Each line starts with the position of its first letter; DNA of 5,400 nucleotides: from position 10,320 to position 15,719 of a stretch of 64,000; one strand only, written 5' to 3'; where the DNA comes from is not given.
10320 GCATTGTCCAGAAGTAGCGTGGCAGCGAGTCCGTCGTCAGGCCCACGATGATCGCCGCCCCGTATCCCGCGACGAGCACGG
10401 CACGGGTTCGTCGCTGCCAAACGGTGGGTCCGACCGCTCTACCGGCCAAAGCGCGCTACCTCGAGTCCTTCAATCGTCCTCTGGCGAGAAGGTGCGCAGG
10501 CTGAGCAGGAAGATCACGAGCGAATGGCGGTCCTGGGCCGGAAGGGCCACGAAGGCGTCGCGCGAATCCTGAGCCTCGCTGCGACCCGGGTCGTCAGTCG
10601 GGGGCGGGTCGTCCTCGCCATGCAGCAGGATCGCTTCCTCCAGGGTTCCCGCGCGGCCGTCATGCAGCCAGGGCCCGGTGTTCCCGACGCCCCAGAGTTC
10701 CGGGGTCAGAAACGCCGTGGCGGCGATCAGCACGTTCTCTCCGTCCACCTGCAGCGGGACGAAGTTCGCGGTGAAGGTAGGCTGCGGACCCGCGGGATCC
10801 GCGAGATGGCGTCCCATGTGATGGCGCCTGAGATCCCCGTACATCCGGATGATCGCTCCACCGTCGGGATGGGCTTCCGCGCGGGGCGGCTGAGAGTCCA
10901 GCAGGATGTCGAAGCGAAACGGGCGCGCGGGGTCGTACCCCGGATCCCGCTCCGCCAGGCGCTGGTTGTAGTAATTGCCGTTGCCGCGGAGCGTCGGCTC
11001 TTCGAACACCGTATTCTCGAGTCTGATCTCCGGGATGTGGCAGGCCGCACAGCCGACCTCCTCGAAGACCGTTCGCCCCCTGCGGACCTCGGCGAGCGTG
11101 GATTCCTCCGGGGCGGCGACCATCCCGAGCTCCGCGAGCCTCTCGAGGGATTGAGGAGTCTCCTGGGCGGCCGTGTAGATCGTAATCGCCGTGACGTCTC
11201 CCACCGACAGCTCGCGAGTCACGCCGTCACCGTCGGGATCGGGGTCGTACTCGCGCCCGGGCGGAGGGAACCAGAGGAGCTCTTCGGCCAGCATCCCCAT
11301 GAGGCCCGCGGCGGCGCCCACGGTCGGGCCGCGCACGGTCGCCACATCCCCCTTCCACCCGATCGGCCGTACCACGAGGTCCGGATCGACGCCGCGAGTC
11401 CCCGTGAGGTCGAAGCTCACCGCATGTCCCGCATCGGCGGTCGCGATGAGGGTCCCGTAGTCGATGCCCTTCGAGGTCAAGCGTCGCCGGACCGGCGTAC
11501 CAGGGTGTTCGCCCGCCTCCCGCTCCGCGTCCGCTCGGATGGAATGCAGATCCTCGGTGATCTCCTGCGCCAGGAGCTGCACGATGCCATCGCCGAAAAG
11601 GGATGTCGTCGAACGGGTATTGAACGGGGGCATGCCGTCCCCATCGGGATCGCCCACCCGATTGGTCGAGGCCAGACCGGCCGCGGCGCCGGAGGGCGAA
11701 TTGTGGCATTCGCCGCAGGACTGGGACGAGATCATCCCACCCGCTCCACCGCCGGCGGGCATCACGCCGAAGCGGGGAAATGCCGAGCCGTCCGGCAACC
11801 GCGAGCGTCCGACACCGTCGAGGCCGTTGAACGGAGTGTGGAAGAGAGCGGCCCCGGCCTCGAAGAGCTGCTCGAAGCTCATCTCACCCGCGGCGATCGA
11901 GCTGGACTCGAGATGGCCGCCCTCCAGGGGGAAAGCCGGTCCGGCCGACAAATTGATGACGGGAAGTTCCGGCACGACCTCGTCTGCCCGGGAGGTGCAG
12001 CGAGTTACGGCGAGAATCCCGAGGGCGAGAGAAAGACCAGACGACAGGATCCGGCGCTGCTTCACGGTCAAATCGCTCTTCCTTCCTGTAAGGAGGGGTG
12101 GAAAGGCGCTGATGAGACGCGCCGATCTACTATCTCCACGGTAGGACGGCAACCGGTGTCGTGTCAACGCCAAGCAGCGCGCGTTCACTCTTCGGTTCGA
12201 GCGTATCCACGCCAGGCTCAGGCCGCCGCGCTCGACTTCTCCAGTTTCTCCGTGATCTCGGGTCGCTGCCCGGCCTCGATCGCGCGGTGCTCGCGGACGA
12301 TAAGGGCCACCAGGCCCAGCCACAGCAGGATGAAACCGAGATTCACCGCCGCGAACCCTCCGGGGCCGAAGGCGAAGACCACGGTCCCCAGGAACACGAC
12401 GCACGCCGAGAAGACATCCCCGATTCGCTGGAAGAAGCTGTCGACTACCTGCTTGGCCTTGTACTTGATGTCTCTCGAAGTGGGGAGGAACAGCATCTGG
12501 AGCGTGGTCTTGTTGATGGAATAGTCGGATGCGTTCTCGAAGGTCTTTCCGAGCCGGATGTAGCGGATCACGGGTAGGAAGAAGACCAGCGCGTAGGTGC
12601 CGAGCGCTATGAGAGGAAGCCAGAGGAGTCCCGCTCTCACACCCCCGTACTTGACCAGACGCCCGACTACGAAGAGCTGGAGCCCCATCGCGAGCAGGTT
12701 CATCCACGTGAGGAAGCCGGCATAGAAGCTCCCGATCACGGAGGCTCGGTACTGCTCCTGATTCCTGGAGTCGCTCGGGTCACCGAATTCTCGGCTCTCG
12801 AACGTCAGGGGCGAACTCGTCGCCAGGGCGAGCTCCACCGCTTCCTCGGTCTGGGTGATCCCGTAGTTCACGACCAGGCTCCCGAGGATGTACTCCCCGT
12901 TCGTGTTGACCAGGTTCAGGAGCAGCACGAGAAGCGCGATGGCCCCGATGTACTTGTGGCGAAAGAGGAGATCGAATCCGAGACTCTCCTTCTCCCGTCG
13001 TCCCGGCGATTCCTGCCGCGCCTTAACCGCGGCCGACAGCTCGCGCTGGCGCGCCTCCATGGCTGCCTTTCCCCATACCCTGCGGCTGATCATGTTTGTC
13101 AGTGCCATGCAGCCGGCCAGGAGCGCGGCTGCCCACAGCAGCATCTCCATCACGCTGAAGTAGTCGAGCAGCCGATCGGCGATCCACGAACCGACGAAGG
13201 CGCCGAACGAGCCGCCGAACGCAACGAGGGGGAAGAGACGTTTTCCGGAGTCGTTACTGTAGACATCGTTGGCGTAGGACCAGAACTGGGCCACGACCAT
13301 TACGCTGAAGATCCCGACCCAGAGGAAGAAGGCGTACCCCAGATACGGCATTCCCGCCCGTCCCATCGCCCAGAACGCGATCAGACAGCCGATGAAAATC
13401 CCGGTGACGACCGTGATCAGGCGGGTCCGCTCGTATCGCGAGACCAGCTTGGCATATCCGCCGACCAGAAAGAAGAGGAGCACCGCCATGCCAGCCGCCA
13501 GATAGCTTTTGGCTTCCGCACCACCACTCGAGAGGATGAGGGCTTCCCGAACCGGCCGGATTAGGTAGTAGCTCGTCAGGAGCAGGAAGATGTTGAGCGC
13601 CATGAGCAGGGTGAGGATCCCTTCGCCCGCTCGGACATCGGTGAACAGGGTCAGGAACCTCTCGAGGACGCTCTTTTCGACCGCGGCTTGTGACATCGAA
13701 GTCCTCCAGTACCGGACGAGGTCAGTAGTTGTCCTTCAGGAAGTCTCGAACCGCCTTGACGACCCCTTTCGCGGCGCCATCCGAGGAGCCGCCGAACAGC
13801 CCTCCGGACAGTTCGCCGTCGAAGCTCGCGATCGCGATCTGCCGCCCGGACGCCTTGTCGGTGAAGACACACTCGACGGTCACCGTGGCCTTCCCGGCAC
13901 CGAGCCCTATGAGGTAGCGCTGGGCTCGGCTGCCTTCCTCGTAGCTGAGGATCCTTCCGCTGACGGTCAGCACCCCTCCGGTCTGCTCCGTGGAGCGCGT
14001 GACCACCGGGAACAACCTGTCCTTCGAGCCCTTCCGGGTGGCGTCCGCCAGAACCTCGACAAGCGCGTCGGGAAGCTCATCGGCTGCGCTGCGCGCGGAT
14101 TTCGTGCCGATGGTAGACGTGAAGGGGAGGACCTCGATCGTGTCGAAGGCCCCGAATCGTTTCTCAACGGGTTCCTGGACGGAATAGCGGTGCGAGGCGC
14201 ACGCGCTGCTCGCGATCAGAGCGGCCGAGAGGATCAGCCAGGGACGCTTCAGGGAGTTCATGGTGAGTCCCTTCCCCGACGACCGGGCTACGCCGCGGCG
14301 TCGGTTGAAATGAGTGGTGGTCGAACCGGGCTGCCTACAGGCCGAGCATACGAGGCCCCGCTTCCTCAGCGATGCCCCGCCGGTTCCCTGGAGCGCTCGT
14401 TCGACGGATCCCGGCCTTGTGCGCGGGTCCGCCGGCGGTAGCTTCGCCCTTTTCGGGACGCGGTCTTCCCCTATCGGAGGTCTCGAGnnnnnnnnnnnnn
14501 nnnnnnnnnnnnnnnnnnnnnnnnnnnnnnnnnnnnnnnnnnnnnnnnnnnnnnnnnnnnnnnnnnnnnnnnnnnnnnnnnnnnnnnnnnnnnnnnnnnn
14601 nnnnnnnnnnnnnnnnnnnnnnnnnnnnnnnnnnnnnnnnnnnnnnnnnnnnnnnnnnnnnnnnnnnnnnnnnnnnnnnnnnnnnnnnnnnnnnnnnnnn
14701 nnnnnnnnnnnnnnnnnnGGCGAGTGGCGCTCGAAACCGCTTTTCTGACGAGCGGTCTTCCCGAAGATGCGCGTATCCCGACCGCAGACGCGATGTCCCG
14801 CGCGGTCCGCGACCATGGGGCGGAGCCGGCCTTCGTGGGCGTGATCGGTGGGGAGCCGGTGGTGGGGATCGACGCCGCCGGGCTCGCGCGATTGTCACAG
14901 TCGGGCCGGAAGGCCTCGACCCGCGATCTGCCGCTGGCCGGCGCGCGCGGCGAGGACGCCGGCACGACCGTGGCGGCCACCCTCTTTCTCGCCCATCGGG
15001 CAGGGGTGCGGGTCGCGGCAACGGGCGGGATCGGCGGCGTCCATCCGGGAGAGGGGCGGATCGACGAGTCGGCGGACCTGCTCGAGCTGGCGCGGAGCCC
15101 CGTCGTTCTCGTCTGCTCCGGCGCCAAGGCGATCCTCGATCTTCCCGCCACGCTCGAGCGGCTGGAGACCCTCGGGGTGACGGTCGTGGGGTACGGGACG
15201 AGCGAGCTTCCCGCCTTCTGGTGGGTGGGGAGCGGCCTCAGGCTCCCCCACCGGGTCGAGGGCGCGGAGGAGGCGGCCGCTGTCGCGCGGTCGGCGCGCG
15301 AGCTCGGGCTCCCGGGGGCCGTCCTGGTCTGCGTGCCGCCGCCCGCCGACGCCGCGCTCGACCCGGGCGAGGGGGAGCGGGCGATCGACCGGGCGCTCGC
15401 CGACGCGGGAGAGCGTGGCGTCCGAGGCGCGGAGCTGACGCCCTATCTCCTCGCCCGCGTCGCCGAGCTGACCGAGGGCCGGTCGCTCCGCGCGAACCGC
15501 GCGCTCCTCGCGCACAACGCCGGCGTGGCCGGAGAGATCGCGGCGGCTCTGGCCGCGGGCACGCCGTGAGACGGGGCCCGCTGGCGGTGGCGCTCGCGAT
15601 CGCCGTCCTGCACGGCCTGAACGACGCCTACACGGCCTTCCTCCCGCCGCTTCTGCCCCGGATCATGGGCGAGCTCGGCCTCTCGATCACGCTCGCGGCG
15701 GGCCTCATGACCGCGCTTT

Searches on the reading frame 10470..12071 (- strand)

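Call 83: search_protein_families(library=pfam, proteins=[window:10470-12071:-], max_evalue=0.000001)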
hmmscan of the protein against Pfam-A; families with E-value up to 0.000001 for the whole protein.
window:10470-12071:- (533 aa): 1 family
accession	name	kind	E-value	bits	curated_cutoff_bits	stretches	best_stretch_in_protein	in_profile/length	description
PF06537.16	DHOR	-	1.9e-13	50.1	22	1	452-525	432-499/499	Di-haem oxidoreductase, putative peroxidase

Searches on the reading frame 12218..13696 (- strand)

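Call 83: search_protein_families(library=pfam, proteins=[window:12218-13696:-], max_evalue=0.000001)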
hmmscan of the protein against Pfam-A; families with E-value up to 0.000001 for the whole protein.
window:12218-13696:- (492 aa): 1 family
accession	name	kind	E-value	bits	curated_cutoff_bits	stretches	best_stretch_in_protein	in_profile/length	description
PF03219.20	TLC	-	5.8e-16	58.8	21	0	16-108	13-108/491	TLC ATP/ADP transporter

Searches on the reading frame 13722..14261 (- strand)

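Call 83: search_protein_families(library=pfam, proteins=[window:13722-14261:-], max_evalue=0.000001)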
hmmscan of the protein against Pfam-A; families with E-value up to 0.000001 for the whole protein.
window:13722-14261:- (179 aa): 1 family
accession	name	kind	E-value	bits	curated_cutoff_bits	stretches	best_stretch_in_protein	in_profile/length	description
PF14366.11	DUF4410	-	2.2e-13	50.7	26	1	55-146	27-111/120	Domain of unknown function (DUF4410)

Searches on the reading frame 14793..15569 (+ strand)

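Call 84: search_protein_families(library=pfam, proteins=[window:14793-15569:+], max_evalue=0.000001)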
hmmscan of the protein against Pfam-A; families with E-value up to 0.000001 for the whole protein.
window:14793-15569:+ (258 aa): 1 family
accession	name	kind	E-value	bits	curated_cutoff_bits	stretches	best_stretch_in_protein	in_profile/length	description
PF04227.17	Indigoidine_A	-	2.3e-90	303.3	25.2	1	2-251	37-290/291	Indigoidine synthase A like protein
